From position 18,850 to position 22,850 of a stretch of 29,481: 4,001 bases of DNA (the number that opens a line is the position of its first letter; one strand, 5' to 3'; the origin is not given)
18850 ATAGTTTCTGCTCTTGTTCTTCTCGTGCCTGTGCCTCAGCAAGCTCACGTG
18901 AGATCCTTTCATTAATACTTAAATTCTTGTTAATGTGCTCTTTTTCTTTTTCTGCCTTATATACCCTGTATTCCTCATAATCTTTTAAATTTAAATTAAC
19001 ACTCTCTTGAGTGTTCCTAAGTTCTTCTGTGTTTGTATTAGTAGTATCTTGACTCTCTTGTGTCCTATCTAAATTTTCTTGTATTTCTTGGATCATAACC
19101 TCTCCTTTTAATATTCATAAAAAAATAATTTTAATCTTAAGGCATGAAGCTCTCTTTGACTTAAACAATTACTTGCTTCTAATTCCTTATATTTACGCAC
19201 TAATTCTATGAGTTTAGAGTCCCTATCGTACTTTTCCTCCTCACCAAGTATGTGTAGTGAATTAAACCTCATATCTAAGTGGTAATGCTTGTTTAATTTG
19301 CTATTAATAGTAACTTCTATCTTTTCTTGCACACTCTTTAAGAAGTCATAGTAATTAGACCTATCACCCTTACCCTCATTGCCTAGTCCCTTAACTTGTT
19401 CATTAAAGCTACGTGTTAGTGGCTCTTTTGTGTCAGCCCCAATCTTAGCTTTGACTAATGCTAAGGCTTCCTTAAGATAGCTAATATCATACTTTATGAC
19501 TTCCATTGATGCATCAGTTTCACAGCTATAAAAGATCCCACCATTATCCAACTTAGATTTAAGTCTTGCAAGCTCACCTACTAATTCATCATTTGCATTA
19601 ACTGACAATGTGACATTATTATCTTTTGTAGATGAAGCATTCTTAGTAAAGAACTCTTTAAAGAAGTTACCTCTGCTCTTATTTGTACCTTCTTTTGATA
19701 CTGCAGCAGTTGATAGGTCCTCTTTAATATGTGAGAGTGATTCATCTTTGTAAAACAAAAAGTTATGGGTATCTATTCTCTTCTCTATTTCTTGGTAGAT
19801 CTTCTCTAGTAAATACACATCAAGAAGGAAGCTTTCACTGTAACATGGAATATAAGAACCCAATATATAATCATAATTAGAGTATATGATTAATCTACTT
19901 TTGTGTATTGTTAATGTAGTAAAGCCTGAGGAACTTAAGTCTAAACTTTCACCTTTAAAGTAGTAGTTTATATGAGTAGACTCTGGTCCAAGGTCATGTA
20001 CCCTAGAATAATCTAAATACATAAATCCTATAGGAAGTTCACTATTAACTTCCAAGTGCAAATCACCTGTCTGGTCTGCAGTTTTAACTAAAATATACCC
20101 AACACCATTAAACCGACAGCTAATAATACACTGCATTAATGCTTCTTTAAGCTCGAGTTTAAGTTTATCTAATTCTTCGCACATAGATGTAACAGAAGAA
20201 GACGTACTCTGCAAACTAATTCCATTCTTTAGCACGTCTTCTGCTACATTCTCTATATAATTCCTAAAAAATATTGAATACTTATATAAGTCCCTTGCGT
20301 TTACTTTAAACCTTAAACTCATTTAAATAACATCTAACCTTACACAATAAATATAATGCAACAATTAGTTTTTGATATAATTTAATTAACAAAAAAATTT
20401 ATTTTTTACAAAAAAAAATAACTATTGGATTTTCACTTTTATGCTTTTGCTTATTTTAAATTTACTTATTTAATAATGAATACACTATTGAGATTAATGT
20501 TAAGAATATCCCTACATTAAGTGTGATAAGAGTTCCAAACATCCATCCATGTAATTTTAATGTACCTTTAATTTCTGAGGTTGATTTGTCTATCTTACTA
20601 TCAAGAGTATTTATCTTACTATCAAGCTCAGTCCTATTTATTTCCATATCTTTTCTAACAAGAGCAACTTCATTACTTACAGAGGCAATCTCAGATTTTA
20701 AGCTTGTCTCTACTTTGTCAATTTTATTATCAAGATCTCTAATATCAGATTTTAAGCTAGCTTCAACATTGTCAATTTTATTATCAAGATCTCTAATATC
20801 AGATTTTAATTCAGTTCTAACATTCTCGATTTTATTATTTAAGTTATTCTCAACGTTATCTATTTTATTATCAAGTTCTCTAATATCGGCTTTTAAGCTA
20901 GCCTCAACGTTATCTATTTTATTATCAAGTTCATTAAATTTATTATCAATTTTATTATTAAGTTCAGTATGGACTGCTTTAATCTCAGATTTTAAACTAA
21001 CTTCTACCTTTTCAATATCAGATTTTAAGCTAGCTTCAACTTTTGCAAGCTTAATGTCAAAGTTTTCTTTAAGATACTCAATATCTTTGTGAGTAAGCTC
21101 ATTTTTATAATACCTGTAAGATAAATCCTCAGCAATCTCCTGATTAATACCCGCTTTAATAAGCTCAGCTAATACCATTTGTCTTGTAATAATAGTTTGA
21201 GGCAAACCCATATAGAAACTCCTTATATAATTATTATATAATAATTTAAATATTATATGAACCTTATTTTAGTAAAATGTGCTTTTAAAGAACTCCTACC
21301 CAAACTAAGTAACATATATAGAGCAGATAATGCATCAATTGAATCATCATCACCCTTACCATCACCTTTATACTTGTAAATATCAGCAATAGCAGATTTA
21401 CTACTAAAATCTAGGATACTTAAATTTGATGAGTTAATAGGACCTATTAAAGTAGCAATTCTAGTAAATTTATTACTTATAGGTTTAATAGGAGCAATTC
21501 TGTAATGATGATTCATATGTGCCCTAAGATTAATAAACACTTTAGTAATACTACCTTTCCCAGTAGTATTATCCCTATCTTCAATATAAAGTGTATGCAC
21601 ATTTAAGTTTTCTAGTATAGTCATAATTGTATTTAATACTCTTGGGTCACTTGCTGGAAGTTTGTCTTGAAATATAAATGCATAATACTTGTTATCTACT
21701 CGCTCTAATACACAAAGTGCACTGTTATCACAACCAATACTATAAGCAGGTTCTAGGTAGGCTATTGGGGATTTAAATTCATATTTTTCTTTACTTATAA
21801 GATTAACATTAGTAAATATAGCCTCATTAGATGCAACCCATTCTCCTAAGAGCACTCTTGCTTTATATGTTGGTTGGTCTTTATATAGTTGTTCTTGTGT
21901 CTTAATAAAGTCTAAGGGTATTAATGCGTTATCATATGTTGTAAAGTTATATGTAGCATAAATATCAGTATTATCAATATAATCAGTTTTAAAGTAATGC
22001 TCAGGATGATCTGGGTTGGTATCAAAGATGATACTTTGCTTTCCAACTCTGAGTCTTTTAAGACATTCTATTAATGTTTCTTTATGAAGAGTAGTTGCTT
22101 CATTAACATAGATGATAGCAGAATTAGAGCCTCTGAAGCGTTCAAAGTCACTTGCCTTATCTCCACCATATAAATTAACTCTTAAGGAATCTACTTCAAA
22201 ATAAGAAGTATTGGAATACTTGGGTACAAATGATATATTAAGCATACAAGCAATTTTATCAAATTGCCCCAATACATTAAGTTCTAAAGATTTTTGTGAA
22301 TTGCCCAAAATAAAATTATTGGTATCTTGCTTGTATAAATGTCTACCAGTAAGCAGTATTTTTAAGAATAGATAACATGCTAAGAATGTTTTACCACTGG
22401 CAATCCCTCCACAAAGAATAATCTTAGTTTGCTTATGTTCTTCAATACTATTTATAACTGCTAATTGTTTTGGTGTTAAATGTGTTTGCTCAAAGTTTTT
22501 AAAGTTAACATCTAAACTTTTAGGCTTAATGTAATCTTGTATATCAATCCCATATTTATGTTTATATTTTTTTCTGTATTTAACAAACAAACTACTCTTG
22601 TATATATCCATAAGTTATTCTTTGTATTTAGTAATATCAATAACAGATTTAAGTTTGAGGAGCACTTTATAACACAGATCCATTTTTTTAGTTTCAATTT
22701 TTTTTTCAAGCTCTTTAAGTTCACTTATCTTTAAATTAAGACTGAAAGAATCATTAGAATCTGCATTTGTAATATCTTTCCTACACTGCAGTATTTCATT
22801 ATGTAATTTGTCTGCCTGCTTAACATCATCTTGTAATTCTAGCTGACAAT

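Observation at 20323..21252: Bdr-like repeat membrane protein inserted as a moron between terminase and portal, encoded by unstable-looking tandem DNA repeats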

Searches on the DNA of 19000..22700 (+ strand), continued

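Call 39: get_annotated_region(hit=H28, flank=1500)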
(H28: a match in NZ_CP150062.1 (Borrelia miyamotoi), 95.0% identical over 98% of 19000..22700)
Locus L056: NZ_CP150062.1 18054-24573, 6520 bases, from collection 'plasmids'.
description: Borrelia miyamotoi strain MN18-0001 plasmid cp29, complete sequence
organism: Borrelia miyamotoi (NCBI taxid 47466)
taxonomy: Bacteria; Spirochaetota; Spirochaetia; Spirochaetales; Borreliaceae; Borrelia; Borrelia miyamotoi
host: -; source: Ixodes scapularis,whole organism; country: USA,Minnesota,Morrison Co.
typing (MOB-suite, as given by PLSDB): non-mobilizable
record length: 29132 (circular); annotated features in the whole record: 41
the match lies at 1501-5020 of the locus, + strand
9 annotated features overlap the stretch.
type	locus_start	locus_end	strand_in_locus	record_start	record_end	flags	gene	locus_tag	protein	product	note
CDS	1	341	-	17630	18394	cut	-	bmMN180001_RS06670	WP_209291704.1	DUF228 domain-containing protein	-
CDS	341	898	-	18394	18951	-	-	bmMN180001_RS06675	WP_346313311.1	DUF228 domain-containing protein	-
CDS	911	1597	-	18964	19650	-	-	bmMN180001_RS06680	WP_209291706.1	DUF1357 family protein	-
CDS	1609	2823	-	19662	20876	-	-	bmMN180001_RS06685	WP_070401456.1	phage portal protein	-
CDS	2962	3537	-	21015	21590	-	bdr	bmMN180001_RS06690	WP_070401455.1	Bdr family repetitive protein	-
CDS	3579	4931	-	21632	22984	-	-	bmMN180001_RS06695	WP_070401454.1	PBSX family phage terminase large subunit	-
CDS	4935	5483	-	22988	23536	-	-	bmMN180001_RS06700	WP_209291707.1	DUF603 domain-containing protein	-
CDS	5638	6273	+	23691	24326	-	-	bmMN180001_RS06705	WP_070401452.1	Mlp family lipoprotein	-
CDS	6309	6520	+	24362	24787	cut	-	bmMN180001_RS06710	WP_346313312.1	Mlp family lipoprotein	-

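Call 78: get_annotated_region(hit=H115, flank=3500)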
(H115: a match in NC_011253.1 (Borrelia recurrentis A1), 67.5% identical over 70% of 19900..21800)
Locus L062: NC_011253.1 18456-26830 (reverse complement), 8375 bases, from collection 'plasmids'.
description: Borrelia recurrentis A1 plasmid pl33, complete sequence
organism: Borrelia recurrentis A1 (NCBI taxid 412418)
taxonomy: Bacteria; Spirochaetota; Spirochaetia; Spirochaetales; Borreliaceae; Borrelia; Borrelia recurrentis; Borrelia recurrentis A1
host: -; source: -; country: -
typing (MOB-suite, as given by PLSDB): non-mobilizable
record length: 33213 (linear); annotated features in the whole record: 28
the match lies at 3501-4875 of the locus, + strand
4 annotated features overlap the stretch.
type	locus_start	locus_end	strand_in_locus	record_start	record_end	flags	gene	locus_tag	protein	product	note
CDS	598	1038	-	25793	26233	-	bdr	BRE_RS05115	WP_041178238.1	Bdr family repetitive protein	-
CDS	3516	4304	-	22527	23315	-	bdr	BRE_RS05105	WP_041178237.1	Bdr family repetitive protein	-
CDS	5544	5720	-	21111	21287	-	-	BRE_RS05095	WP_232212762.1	hypothetical protein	-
CDS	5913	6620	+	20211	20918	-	-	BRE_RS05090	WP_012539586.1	hypothetical protein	-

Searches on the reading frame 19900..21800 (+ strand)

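Call 64: search_protein_families(library=ncbifam, proteins=[L006:5823-6230:-, L007:3476-4072:-], max_evalue=0.001)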
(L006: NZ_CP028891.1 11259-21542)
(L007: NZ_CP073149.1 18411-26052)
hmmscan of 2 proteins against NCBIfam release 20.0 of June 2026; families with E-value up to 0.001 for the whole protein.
L006:5823-6230:- (135 aa): 1 family
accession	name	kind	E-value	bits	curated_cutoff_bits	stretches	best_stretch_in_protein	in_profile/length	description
NF040499.1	Bdr_N_group1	subfamily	2.8e-25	87.9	40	1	6-57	1-52/52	Bdr family repetitive protein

L007:3476-4072:- (198 aa): 9 families
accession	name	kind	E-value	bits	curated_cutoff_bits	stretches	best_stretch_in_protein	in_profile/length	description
NF040499.1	Bdr_N_group1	subfamily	4.8e-27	93.6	40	1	8-59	1-52/52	Bdr family repetitive protein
NF052504.1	sll1863_fam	domain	1.4e-05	25.2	35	1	60-136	11-90/93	sll1863 family stress response protein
TIGR03545.1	TIGR03545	subfamily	5e-05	22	173.35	1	53-169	171-280/556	TIGR03545 family protein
NF045487.1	ASRP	equivalog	7.9e-05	21.4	300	1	54-168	321-432/593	archaea-specific SMC-related protein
NF038218.1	IcmG_DotF_IVB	equivalog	0.00015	21.6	200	0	54-110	128-183/266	type IVB secretion system protein IcmG/DotF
NF050014.1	HpsJ_like_B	equivalog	0.0003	20.6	260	1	51-185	101-235/254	hormogonium polysaccharide biosynthesis protein HpsJ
TIGR02168.1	SMC_prok_B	equivalog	0.00033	18.5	567.35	1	42-168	735-857/1181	chromosome segregation protein SMC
NF033481.2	auto_Ata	exception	0.00036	17.9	2500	1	59-159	771-874/1862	trimeric autotransporter adhesin Ata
TIGR02169.1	SMC_prok_A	equivalog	0.00053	17.8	729.4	1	44-170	339-461/1165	chromosome segregation protein SMC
